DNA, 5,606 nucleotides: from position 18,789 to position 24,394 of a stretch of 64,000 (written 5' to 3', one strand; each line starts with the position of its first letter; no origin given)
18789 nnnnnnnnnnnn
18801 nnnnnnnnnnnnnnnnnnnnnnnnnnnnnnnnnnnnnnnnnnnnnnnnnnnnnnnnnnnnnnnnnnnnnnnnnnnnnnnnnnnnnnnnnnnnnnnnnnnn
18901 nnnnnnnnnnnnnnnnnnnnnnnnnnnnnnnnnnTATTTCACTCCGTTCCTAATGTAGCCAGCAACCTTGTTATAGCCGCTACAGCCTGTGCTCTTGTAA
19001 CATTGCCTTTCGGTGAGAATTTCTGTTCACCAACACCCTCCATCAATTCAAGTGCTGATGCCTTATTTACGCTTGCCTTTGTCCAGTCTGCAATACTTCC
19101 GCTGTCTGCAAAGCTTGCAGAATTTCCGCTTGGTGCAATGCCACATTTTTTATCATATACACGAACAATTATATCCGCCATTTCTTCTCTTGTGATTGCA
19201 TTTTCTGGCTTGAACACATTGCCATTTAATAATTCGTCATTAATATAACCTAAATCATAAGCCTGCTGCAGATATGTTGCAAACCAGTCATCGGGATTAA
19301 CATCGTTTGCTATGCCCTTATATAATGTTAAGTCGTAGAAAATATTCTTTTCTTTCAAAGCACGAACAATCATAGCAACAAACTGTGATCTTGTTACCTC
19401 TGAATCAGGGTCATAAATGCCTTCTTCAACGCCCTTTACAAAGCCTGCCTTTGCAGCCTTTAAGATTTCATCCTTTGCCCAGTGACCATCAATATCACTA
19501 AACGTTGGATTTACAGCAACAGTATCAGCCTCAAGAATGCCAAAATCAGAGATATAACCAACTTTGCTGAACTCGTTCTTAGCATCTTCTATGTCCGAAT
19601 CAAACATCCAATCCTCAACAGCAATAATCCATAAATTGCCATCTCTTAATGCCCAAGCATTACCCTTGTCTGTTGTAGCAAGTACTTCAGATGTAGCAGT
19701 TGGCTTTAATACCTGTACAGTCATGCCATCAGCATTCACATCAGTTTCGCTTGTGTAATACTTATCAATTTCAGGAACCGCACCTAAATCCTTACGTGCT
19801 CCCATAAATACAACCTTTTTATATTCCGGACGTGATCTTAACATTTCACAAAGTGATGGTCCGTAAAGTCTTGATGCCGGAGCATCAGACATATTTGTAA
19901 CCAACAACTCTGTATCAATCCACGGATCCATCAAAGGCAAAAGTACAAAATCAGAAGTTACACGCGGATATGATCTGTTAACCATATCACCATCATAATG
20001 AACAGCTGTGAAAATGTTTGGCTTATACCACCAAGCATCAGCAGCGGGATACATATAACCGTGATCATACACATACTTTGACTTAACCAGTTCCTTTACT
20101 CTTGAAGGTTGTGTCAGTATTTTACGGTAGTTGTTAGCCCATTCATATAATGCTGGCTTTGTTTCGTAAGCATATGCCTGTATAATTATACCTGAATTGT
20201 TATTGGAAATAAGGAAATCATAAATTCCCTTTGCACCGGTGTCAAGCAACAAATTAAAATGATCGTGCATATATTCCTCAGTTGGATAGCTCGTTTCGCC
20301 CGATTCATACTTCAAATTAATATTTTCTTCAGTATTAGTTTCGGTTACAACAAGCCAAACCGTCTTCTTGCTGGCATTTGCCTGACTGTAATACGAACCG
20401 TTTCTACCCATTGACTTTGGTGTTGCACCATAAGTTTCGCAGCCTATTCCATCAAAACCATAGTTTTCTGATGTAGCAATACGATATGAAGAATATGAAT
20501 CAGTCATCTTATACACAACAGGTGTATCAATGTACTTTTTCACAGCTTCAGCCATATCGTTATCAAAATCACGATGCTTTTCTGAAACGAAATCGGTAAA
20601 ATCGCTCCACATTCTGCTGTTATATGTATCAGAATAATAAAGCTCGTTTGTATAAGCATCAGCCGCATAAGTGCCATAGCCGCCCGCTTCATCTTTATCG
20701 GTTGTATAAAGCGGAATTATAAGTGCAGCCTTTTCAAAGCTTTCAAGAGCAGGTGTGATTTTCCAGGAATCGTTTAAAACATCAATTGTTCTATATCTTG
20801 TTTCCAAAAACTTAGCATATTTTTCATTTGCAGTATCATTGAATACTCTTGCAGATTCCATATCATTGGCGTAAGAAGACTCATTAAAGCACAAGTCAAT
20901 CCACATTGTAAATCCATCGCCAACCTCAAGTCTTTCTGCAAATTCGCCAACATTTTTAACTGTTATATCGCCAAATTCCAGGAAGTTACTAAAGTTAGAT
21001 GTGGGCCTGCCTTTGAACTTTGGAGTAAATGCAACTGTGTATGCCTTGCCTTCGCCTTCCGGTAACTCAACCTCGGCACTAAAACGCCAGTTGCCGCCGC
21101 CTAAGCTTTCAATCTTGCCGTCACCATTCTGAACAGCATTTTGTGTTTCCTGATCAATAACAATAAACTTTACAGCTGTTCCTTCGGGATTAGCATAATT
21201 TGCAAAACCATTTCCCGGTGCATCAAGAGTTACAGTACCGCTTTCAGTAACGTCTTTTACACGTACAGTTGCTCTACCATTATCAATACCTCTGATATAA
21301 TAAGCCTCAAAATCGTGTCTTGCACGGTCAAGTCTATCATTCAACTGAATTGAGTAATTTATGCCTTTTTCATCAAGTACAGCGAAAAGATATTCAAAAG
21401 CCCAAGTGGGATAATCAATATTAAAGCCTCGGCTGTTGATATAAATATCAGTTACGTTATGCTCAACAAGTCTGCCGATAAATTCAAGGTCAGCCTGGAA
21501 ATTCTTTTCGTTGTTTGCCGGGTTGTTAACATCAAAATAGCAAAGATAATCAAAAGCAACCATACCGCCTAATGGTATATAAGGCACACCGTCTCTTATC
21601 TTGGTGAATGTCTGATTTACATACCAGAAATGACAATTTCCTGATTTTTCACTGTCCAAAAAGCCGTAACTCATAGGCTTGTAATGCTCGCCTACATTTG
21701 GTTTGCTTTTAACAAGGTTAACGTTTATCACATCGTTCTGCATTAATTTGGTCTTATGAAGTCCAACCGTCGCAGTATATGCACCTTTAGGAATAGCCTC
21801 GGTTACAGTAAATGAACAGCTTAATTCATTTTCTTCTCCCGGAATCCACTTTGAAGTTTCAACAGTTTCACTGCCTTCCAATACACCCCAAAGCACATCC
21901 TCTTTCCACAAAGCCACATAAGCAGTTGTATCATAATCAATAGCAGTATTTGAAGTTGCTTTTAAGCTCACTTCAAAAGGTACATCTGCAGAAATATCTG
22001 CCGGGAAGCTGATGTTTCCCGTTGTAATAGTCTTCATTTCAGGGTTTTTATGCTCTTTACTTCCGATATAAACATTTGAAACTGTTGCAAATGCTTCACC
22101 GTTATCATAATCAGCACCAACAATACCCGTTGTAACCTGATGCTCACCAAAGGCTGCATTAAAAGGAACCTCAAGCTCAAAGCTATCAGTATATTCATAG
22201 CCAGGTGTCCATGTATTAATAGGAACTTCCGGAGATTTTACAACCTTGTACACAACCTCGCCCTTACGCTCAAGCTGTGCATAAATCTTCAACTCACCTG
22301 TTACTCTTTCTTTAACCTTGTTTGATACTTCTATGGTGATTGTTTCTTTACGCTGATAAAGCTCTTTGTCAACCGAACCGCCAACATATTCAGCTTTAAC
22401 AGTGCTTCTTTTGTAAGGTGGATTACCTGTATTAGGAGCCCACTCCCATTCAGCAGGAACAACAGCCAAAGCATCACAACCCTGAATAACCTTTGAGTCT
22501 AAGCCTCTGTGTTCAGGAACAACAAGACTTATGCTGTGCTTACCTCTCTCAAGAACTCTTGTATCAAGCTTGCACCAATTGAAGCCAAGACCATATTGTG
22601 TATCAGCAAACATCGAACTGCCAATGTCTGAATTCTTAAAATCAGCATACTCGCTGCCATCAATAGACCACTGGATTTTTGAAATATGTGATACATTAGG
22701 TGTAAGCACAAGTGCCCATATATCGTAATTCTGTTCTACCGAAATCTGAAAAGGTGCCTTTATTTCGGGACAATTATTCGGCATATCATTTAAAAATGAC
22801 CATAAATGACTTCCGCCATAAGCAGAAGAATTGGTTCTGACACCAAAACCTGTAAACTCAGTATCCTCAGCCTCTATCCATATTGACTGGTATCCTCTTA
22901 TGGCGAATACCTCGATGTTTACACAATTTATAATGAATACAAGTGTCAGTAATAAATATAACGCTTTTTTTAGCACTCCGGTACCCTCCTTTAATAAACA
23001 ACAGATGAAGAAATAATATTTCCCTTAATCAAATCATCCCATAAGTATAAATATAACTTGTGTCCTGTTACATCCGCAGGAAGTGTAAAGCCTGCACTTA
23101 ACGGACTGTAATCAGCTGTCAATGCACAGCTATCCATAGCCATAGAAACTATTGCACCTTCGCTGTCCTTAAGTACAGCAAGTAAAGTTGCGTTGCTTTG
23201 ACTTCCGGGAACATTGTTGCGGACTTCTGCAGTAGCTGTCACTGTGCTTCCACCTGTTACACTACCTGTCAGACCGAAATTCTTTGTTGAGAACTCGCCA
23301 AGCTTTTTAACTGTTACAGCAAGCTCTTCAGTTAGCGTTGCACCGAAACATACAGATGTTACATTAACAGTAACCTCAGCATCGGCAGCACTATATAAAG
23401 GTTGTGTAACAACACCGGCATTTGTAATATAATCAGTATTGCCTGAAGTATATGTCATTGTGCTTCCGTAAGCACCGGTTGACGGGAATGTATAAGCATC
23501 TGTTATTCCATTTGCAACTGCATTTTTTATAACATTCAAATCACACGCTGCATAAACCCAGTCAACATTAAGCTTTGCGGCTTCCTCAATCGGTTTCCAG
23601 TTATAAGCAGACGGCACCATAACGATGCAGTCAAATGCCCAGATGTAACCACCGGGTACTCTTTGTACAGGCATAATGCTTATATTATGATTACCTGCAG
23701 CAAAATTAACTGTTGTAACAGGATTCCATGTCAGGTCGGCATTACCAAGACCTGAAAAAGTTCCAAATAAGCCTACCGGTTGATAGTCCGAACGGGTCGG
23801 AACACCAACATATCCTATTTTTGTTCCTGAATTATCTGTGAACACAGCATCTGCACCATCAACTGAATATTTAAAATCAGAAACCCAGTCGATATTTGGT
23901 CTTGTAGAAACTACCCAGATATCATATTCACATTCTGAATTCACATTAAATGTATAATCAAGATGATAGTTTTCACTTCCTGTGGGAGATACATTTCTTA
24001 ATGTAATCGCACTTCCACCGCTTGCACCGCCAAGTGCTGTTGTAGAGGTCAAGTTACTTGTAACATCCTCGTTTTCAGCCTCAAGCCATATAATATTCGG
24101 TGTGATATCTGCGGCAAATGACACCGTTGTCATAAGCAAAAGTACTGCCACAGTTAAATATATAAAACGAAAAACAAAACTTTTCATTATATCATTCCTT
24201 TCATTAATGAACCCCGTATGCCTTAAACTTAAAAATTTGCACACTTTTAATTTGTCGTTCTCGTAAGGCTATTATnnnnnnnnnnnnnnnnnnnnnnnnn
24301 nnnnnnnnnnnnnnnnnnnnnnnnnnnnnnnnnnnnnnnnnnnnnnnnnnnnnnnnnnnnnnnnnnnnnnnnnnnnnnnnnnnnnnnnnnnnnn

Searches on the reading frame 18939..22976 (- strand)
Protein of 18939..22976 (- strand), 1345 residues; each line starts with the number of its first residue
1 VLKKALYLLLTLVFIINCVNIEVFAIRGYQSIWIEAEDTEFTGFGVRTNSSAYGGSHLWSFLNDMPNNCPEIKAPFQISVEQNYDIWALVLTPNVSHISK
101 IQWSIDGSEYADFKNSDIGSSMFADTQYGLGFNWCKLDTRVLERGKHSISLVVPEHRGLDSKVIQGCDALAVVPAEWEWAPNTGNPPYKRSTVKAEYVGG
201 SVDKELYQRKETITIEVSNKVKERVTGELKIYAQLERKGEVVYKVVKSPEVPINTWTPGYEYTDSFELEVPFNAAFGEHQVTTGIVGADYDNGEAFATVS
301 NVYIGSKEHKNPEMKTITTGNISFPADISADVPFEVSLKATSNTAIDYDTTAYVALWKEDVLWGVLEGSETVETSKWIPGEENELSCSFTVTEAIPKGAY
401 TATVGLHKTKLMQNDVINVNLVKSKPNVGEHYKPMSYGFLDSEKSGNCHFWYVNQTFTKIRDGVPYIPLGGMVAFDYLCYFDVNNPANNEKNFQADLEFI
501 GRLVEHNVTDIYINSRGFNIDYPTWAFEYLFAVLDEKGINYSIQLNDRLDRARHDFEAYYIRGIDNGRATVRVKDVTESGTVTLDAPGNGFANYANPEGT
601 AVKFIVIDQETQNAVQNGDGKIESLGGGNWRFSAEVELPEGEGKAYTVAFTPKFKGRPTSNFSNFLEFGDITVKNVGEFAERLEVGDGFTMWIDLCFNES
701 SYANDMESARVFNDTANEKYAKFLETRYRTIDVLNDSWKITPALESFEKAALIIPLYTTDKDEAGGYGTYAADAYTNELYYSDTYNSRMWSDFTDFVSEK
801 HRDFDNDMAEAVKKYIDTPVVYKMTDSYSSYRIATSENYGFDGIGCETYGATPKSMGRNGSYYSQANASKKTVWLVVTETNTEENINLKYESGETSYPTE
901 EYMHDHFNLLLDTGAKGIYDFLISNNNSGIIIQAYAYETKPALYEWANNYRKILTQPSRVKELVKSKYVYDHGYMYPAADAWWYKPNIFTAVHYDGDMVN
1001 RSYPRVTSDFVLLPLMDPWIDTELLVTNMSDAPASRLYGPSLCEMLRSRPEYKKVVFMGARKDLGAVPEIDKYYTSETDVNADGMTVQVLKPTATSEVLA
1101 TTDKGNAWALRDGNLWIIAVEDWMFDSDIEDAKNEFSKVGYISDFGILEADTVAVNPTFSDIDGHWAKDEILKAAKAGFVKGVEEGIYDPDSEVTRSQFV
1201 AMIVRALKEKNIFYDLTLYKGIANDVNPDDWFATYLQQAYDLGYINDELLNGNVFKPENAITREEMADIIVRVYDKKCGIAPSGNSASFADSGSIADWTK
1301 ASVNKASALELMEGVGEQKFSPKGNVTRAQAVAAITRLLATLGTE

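Call 6: search_protein_families(library=pfam, proteins=[window:18942-22976:-], max_evalue=1)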
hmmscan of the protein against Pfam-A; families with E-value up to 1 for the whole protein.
window:18942-22976:- (1345 aa): 3 families
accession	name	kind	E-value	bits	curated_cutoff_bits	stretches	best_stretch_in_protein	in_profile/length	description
PF00395.25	SLH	-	2e-27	95.3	20.8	3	1158-1199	1-43/44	S-layer homology domain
PF16116.10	DUF4832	-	0.017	15.3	29.2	0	349-410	141-201/216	Domain of unknown function (DUF4832)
PF02449.21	Glyco_hydro_42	-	0.018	14.8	21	1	708-820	142-233/376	Beta-galactosidase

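Call 11: search_protein_families(library=ncbifam, proteins=[window:18942-22976:-], max_evalue=0.01)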
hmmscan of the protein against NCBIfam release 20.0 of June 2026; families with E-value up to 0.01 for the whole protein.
window:18942-22976:- (1345 aa): 1 family
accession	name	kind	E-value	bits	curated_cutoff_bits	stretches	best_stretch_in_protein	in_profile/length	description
NF033190.2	inl_like_NEAT_1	exception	1.5e-06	26.8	1275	1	1159-1331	582-744/754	NEAT domain-containing leucine-rich repeat protein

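Call 34: find_encoding_contigs(protein=window:18939-22976:-, flank=2000, max_places=4)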
Protein window:18939-22976:- (1345 aa): no gene with exactly this product is on record in the collection.

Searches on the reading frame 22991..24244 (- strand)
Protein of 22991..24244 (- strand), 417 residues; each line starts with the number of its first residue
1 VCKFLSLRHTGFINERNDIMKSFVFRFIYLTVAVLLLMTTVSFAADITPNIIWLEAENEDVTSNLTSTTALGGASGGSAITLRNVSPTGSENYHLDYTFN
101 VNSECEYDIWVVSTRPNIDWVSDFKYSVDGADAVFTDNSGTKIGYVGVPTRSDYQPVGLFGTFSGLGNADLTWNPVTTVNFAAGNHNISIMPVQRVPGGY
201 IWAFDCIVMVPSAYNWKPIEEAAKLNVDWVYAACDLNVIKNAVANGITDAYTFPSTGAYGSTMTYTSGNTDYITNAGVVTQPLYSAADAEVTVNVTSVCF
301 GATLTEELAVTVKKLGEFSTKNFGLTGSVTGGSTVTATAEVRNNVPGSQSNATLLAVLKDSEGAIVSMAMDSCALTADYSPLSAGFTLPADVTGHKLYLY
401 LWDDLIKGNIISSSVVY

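Call 8: search_protein_families(library=pfam, proteins=[window:22991-24244:-], max_evalue=0.001)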
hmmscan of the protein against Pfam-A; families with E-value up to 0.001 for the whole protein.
window:22991-24244:- (417 aa): 1 family
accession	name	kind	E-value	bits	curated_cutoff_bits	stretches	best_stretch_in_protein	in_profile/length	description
PF20578.4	aBig_2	-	9.8e-12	45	27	1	234-314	8-88/89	Atrophied bacterial Ig domain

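Call 11: search_protein_families(library=ncbifam, proteins=[window:22991-24244:-], max_evalue=0.01)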
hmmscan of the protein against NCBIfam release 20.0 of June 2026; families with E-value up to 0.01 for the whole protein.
window:22991-24244:- (417 aa): 0 families

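Call 39: search_protein_families(library=pfam, proteins=[window:22991-24244:-], max_evalue=1)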
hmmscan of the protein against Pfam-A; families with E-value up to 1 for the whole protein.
window:22991-24244:- (417 aa): 1 family
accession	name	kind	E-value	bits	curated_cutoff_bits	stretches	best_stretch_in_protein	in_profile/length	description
PF20578.4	aBig_2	-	9.8e-12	45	27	1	234-314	8-88/89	Atrophied bacterial Ig domain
